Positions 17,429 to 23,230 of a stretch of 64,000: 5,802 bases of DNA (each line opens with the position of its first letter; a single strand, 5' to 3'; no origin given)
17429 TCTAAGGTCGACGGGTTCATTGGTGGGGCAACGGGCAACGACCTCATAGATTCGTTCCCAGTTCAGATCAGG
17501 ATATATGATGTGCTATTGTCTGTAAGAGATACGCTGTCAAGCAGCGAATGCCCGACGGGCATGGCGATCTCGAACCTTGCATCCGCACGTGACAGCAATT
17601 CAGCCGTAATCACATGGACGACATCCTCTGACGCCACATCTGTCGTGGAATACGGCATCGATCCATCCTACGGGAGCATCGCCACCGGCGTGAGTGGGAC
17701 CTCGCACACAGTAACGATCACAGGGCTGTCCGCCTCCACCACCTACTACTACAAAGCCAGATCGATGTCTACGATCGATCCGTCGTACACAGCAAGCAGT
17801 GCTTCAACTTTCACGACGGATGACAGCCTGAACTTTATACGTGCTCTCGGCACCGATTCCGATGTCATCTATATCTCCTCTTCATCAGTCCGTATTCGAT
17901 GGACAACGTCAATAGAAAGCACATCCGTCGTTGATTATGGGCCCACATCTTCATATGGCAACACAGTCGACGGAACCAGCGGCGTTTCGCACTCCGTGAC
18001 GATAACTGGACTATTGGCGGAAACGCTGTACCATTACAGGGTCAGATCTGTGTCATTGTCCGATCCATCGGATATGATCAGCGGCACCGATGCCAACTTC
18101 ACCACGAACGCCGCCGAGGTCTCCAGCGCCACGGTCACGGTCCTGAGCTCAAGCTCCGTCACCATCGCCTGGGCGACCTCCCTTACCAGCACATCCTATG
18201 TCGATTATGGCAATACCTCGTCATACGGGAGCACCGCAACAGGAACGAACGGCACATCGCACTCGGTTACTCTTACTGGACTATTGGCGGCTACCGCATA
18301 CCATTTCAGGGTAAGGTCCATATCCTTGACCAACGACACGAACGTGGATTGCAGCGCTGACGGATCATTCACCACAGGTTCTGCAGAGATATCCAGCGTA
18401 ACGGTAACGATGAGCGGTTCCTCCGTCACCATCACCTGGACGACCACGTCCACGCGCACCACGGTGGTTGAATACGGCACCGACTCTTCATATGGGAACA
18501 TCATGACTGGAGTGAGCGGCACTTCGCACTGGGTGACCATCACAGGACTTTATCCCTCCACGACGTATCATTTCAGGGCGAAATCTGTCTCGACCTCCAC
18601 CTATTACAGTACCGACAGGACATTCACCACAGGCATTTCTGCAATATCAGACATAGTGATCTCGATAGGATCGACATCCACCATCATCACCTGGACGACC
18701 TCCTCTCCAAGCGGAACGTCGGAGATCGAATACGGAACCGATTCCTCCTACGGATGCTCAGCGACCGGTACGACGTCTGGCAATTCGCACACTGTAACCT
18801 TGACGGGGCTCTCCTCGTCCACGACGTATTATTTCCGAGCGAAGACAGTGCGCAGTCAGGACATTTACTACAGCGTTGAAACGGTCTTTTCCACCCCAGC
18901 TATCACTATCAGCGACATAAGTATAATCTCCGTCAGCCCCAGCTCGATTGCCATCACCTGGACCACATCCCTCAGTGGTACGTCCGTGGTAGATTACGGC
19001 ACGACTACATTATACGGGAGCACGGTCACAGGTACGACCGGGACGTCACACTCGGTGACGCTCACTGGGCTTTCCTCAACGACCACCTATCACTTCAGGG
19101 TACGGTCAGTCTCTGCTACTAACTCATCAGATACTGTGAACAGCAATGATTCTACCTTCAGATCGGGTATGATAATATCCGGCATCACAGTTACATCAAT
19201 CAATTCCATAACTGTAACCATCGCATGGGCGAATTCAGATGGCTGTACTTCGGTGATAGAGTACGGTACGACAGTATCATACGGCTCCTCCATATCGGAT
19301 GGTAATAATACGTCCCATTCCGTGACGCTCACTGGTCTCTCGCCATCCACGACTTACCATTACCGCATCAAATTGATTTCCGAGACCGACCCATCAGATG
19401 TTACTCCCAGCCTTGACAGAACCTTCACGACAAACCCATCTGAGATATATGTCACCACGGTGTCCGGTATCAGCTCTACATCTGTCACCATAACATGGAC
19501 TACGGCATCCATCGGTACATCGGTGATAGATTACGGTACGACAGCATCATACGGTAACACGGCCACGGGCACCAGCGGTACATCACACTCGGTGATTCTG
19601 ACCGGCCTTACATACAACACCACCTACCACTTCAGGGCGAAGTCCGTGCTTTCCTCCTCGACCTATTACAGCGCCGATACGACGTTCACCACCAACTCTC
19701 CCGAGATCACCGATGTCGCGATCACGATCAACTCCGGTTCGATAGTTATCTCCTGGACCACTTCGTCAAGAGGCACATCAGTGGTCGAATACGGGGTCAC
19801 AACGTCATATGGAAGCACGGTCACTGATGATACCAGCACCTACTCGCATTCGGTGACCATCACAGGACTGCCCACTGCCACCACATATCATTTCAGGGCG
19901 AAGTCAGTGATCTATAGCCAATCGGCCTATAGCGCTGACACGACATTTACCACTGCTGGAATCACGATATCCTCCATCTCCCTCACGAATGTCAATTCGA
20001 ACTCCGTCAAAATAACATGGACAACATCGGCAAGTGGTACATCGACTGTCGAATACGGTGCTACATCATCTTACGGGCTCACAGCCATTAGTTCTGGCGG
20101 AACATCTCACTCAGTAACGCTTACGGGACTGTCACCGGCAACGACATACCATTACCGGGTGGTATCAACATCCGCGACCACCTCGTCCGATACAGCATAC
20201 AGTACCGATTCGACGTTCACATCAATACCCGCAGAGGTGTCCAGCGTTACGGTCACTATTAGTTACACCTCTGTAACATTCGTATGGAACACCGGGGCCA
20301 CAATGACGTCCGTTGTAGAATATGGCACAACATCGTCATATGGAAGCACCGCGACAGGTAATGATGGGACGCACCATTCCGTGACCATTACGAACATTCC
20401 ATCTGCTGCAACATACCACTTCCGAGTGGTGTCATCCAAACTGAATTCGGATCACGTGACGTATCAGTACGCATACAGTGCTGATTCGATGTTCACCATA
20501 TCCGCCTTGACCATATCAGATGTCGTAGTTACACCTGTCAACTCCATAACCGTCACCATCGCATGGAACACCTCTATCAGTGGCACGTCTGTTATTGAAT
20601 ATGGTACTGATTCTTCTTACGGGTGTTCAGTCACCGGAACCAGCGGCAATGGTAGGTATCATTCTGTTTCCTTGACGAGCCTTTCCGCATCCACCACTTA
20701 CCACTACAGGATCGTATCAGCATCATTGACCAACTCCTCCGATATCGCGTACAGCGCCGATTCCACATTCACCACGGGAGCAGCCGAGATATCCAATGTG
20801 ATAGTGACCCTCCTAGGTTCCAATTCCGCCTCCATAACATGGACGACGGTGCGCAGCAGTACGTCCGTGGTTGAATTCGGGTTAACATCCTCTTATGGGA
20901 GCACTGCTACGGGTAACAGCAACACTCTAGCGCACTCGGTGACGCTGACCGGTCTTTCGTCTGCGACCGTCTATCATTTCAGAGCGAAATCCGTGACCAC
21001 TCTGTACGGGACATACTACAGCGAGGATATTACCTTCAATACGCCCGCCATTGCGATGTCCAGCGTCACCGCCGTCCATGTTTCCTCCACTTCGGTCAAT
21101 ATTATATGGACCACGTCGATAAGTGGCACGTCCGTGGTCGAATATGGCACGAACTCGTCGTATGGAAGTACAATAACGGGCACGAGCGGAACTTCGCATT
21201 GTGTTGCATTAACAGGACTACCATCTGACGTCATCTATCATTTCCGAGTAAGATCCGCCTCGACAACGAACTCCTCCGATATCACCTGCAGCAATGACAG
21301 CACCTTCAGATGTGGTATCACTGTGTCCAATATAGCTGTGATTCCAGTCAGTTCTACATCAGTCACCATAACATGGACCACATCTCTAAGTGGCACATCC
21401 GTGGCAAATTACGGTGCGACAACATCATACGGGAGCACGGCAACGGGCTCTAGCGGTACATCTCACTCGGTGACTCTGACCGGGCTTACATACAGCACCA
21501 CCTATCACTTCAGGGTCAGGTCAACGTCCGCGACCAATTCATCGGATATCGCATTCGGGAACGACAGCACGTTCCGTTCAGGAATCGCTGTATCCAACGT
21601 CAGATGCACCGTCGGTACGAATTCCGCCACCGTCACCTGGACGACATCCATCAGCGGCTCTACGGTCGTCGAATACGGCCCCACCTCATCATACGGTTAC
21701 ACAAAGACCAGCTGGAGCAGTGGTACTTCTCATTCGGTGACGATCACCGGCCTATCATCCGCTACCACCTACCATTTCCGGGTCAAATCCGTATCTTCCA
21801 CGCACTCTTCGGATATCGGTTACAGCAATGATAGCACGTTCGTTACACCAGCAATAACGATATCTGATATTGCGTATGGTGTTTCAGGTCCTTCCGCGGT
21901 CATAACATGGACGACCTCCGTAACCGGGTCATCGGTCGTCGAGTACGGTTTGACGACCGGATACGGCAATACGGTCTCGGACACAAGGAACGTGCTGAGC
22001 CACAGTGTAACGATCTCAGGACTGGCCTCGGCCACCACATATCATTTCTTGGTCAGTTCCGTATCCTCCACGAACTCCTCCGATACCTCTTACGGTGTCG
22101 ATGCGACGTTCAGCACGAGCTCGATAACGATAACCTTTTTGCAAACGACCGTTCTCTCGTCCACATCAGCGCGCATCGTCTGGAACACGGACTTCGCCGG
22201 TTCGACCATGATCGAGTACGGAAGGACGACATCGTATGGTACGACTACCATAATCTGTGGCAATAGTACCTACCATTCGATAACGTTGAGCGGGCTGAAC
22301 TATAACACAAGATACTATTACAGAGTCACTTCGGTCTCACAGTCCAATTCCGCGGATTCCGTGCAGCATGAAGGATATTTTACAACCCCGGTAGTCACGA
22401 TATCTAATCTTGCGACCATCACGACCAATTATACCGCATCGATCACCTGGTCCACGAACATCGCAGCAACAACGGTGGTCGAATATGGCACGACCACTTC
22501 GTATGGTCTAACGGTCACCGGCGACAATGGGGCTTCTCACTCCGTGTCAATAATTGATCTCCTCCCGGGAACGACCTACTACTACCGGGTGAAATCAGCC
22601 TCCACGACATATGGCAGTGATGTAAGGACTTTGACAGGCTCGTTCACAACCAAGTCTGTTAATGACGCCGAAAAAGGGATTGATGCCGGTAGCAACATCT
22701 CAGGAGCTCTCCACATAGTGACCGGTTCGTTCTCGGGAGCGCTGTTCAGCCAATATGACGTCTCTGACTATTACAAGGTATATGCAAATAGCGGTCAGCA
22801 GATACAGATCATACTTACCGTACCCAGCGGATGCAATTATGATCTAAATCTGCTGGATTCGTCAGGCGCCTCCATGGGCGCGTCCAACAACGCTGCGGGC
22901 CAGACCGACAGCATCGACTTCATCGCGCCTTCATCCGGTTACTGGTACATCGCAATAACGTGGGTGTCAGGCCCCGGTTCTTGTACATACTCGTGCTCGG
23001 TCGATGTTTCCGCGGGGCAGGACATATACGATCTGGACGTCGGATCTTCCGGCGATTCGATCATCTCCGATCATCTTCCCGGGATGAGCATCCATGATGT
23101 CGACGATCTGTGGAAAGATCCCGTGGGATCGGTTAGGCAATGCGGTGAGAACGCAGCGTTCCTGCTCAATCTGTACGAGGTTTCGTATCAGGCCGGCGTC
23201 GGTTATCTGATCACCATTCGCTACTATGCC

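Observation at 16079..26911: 3610-aa island-encoded surface protein with an unusual domain order and a polytopic C-terminus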

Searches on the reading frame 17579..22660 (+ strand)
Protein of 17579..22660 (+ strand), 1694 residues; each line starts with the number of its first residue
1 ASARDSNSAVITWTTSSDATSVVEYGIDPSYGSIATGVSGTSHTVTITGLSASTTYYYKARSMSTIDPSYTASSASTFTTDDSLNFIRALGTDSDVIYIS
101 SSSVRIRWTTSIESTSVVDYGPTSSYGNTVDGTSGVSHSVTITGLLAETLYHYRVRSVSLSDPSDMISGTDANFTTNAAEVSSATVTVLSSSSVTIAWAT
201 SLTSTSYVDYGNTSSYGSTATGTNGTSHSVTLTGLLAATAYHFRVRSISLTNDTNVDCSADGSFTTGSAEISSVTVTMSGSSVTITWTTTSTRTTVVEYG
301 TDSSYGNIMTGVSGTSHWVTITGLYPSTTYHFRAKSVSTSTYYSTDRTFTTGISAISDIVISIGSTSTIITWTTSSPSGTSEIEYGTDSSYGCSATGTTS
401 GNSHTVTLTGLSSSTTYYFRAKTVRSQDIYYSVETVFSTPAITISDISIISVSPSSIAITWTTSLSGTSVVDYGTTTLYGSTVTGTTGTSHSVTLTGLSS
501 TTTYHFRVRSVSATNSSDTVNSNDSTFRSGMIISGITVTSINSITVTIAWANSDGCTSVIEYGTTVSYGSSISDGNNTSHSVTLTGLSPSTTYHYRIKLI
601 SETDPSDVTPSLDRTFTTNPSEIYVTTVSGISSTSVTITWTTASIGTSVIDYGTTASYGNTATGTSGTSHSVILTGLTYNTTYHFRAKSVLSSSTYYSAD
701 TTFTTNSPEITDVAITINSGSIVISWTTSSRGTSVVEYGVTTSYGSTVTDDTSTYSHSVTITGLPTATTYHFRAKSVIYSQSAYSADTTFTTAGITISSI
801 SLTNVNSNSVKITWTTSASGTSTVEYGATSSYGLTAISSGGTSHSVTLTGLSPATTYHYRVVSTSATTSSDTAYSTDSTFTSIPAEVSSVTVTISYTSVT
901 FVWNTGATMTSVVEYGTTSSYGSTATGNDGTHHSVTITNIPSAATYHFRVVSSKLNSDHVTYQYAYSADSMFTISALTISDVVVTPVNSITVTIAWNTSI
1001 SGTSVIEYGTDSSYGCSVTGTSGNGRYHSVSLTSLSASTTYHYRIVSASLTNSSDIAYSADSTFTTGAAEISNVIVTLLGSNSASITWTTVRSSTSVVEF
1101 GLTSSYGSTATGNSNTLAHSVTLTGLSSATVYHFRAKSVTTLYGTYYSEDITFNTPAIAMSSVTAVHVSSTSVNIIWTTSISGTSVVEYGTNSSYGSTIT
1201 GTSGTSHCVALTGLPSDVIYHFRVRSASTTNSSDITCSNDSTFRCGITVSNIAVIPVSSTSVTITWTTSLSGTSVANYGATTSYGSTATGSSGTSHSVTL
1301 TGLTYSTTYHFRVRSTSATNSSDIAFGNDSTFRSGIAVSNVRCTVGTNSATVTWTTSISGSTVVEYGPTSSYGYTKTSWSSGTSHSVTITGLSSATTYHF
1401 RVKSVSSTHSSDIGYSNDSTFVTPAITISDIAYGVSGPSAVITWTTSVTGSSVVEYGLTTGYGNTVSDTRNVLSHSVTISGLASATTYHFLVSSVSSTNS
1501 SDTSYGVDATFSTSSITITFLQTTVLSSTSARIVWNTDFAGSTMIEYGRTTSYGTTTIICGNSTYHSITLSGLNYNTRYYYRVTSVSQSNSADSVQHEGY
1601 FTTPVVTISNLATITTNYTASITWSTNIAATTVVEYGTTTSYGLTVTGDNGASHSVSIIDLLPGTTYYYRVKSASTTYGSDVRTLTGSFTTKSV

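Call 7: search_protein_families(library=pfam, max_evalue=0.1, proteins=[window:17579-22660:+])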
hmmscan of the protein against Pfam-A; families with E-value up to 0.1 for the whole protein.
window:17579-22660:+ (1694 aa): 6 families
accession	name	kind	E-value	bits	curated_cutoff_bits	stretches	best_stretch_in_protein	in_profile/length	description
PF16656.11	Pur_ac_phosph_N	-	1.1e-136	446.2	30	19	800-871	6-87/93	Purple acid Phosphatase, N-terminal domain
PF00041.27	fn3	-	1.1e-82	272.7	25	16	445-518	4-79/84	Fibronectin type III domain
PF16655.11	PhoD_N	-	6.9e-40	135.9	30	2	810-867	28-82/90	PhoD-like phosphatase, N-terminal domain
PF21605.3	CRLF2-like_D2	-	2.5e-20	72.8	27.3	0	273-346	6-79/94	Cytokine receptor-like factor 2-like, D2 domain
PF25059.1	FN3_DSCAM-DSCAML_C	-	1.6e-17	64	39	0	1363-1412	24-72/89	DSCAM/DSCAML C-terminal Fn3-like domain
PF10179.15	NDNF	-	0.028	14.9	27.3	0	1554-1592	78-115/127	Neuron-derived neurotrophic factor, first Fn(III) domain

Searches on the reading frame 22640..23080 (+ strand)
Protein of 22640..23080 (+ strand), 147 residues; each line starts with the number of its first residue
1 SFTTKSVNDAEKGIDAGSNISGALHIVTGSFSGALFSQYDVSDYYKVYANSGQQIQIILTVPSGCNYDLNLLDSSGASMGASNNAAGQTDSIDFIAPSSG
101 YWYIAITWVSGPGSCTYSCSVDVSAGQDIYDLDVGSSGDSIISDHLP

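Call 7: search_protein_families(library=pfam, max_evalue=0.1, proteins=[window:22640-23080:+])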
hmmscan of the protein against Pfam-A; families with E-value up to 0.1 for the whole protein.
window:22640-23080:+ (147 aa): 1 family
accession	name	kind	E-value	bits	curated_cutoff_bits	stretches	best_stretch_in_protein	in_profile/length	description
PF04151.21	PPC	-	1.3e-08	36.1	25.9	1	42-106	2-68/70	Bacterial pre-peptidase C-terminal domain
